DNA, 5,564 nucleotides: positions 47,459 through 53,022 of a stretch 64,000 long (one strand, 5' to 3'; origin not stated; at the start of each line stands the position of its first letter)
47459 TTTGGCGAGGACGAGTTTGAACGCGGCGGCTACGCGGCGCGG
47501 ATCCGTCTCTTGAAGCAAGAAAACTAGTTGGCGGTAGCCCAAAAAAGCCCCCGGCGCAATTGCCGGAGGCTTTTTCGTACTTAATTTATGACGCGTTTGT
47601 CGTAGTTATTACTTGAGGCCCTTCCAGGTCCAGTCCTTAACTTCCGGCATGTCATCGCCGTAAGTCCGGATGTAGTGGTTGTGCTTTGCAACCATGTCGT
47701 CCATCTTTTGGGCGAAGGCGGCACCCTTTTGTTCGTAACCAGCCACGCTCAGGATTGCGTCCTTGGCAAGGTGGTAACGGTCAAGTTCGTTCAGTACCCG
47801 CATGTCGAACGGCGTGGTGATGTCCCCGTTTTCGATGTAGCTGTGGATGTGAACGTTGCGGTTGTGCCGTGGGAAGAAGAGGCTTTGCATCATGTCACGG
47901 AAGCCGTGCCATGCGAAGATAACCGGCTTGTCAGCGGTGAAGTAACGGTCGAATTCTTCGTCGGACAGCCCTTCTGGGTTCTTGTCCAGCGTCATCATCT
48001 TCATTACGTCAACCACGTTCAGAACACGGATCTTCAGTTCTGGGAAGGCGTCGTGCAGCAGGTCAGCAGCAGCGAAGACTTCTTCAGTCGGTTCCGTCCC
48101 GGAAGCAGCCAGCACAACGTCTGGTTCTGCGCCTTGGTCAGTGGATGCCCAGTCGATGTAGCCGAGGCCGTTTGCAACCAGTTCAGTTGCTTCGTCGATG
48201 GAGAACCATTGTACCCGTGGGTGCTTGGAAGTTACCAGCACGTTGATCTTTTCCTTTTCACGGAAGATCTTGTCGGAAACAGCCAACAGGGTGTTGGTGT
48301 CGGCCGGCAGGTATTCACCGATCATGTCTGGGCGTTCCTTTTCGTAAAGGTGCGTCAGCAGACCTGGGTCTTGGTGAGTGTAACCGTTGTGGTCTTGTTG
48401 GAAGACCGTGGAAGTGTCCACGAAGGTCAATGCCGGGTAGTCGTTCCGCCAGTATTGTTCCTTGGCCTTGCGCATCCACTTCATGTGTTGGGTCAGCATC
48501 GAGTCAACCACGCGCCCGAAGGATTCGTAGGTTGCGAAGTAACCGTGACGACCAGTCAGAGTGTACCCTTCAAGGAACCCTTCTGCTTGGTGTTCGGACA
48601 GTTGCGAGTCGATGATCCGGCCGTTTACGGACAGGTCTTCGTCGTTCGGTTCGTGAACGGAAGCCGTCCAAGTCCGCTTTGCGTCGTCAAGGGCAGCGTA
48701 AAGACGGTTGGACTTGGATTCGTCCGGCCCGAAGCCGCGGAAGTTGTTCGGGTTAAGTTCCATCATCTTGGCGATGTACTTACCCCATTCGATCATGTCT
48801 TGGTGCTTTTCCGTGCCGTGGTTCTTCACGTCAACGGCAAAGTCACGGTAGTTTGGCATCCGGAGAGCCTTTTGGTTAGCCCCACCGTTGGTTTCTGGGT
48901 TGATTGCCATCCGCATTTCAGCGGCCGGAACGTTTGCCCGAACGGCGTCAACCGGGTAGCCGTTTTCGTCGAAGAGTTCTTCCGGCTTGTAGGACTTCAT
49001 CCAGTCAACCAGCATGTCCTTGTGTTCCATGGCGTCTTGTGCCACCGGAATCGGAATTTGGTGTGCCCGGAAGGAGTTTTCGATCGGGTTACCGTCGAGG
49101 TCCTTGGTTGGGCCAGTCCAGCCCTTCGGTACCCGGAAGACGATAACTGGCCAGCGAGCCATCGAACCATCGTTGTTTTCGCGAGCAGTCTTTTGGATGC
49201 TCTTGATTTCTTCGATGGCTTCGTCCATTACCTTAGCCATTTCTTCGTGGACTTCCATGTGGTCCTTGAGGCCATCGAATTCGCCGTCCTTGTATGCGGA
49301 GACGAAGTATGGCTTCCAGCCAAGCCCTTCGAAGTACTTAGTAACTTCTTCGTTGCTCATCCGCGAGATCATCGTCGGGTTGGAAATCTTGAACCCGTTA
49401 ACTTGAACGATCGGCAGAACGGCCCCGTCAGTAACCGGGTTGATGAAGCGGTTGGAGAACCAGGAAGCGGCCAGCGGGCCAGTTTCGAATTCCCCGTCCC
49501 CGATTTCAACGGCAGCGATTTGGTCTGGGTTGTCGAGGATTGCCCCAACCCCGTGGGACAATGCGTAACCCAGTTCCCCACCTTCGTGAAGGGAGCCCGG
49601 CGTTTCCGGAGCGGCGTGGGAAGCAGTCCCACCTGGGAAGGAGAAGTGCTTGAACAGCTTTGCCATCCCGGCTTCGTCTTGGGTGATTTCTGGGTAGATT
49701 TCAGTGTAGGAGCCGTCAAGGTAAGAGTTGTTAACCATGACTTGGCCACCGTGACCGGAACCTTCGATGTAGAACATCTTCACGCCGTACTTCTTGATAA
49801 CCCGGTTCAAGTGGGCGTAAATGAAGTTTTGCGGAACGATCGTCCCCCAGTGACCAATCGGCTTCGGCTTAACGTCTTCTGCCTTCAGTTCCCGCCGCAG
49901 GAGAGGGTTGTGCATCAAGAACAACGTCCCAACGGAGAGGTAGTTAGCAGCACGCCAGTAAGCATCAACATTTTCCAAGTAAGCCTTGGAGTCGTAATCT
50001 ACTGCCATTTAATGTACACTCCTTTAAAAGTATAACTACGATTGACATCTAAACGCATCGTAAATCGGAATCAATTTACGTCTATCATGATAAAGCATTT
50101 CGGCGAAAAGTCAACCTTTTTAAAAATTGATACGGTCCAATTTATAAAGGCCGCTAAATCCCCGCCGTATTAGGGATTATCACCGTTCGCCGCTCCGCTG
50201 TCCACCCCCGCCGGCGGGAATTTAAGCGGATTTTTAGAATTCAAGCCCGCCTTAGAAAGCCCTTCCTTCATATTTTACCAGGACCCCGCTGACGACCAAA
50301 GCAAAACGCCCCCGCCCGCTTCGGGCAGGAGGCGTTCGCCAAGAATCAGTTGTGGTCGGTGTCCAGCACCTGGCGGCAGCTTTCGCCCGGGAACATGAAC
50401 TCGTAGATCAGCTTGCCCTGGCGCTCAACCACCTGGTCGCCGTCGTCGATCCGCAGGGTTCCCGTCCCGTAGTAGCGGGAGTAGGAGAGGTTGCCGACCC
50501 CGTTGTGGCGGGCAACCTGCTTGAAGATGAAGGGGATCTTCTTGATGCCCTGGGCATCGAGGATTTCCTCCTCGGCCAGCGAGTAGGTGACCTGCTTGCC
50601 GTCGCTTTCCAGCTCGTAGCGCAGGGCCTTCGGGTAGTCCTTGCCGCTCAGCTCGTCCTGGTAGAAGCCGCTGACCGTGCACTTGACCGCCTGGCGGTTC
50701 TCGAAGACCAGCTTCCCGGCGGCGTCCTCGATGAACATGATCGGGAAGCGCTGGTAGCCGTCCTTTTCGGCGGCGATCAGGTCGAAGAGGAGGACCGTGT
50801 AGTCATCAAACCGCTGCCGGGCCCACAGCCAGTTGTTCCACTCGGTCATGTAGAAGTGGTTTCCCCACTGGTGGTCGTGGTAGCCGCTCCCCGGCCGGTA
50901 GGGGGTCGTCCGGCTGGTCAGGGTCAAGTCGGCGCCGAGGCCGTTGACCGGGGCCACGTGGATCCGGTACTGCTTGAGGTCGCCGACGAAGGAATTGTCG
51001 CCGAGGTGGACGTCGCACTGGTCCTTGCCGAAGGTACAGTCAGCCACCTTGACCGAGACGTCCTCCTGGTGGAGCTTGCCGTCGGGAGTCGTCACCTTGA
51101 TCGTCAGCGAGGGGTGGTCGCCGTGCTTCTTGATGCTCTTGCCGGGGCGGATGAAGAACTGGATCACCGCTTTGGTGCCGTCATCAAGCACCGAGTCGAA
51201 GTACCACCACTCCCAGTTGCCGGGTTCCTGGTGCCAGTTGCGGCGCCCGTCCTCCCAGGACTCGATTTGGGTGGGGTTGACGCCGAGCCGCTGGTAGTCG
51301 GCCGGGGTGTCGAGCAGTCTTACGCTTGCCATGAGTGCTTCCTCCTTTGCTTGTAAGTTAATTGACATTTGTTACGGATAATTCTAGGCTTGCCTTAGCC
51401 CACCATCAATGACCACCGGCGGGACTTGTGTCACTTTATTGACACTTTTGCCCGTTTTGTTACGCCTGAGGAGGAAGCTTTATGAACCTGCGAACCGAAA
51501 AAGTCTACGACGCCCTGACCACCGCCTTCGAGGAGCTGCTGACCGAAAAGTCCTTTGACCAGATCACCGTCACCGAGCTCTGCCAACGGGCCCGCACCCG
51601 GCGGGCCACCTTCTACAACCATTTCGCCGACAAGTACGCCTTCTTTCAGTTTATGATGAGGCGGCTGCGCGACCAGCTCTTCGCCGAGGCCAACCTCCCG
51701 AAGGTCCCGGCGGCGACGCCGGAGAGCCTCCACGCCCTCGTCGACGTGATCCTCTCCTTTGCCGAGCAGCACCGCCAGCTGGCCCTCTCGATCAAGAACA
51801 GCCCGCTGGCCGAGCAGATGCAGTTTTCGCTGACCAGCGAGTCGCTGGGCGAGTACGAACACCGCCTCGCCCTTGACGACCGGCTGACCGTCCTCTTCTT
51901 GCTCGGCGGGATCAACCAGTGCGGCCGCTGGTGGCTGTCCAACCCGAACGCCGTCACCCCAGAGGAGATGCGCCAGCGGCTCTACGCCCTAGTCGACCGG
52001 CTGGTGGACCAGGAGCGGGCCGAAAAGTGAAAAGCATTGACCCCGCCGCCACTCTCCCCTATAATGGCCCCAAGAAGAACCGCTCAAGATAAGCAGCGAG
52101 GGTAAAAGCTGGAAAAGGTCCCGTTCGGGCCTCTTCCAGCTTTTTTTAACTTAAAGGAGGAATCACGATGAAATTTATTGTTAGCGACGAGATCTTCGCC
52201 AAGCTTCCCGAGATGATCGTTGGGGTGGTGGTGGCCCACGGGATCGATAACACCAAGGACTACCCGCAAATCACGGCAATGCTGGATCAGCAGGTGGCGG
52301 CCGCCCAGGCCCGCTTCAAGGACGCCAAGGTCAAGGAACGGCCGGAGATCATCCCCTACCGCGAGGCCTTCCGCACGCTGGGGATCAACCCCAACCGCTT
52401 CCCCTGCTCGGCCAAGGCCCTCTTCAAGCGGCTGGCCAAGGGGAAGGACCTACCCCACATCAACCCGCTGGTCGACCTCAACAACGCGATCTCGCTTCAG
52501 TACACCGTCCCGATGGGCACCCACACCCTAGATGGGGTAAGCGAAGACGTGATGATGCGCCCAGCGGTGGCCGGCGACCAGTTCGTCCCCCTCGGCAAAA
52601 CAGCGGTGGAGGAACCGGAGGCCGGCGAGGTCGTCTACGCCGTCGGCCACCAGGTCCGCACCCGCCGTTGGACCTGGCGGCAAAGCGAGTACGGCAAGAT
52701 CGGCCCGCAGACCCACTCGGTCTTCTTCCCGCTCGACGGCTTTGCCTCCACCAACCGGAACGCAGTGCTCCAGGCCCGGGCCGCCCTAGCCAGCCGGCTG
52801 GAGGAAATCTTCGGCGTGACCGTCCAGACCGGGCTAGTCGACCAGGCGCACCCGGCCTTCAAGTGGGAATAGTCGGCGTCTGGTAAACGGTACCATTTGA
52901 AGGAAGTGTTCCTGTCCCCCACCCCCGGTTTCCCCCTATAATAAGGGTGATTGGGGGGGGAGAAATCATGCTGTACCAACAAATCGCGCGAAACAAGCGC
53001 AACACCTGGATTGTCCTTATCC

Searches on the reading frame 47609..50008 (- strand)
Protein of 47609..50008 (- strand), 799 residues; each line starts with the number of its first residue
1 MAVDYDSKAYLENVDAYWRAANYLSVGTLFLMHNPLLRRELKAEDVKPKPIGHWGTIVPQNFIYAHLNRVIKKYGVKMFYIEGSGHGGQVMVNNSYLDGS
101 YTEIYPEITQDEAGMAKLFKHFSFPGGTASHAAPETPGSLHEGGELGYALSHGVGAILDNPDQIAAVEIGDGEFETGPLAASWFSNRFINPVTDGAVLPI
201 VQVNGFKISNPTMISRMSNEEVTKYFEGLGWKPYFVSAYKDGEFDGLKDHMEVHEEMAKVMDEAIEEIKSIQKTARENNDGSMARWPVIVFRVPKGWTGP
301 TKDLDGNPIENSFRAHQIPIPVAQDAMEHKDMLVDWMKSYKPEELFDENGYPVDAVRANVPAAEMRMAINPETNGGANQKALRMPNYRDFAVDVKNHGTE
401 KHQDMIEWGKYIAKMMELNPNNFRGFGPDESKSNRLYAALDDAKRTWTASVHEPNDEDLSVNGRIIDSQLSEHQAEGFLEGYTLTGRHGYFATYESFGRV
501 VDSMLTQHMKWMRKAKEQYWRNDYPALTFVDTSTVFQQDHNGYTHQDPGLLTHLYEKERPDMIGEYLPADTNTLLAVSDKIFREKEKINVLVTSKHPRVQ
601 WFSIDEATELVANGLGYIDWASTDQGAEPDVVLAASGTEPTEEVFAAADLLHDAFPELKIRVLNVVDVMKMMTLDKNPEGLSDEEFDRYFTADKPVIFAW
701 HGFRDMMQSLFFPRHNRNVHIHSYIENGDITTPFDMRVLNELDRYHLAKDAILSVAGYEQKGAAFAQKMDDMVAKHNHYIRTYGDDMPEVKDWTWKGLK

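Call 78: search_protein_families(library=pfam, proteins=[window:47609-50008:-], max_evalue=0.00001)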
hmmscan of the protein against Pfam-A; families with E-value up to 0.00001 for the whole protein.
window:47609-50008:- (799 aa): 3 families
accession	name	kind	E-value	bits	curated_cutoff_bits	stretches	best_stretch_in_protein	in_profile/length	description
PF09364.15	XFP_N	-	8.2e-162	538.6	23.7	1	7-377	3-363/364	XFP N-terminal domain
PF09363.15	XFP_C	-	9.8e-81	270.5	23.4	1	595-795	1-202/202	XFP C-terminal domain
PF03894.20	XFP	-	7.3e-71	238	22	1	408-583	3-176/177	D-xylulose 5-phosphate/D-fructose 6-phosphate phosphoketolase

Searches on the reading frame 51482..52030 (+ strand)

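Call 78: search_protein_families(library=pfam, proteins=[window:51482-52030:+], max_evalue=0.00001)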
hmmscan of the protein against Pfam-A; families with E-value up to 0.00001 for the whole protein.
window:51482-52030:+ (182 aa): 1 family
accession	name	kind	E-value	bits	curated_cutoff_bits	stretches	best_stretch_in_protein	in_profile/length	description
PF00440.29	TetR_N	-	3.4e-07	30.4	24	1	17-55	6-44/47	Bacterial regulatory proteins, tetR family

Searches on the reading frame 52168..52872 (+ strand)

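Call 78: search_protein_families(library=pfam, proteins=[window:52168-52872:+], max_evalue=0.00001)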
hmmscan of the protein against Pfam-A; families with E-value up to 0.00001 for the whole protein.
window:52168-52872:+ (234 aa): 1 family
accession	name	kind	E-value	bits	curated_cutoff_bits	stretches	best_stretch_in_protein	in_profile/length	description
PF03483.22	B3_4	-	7.2e-24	84.8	29.3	1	64-196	2-134/174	B3/4 domain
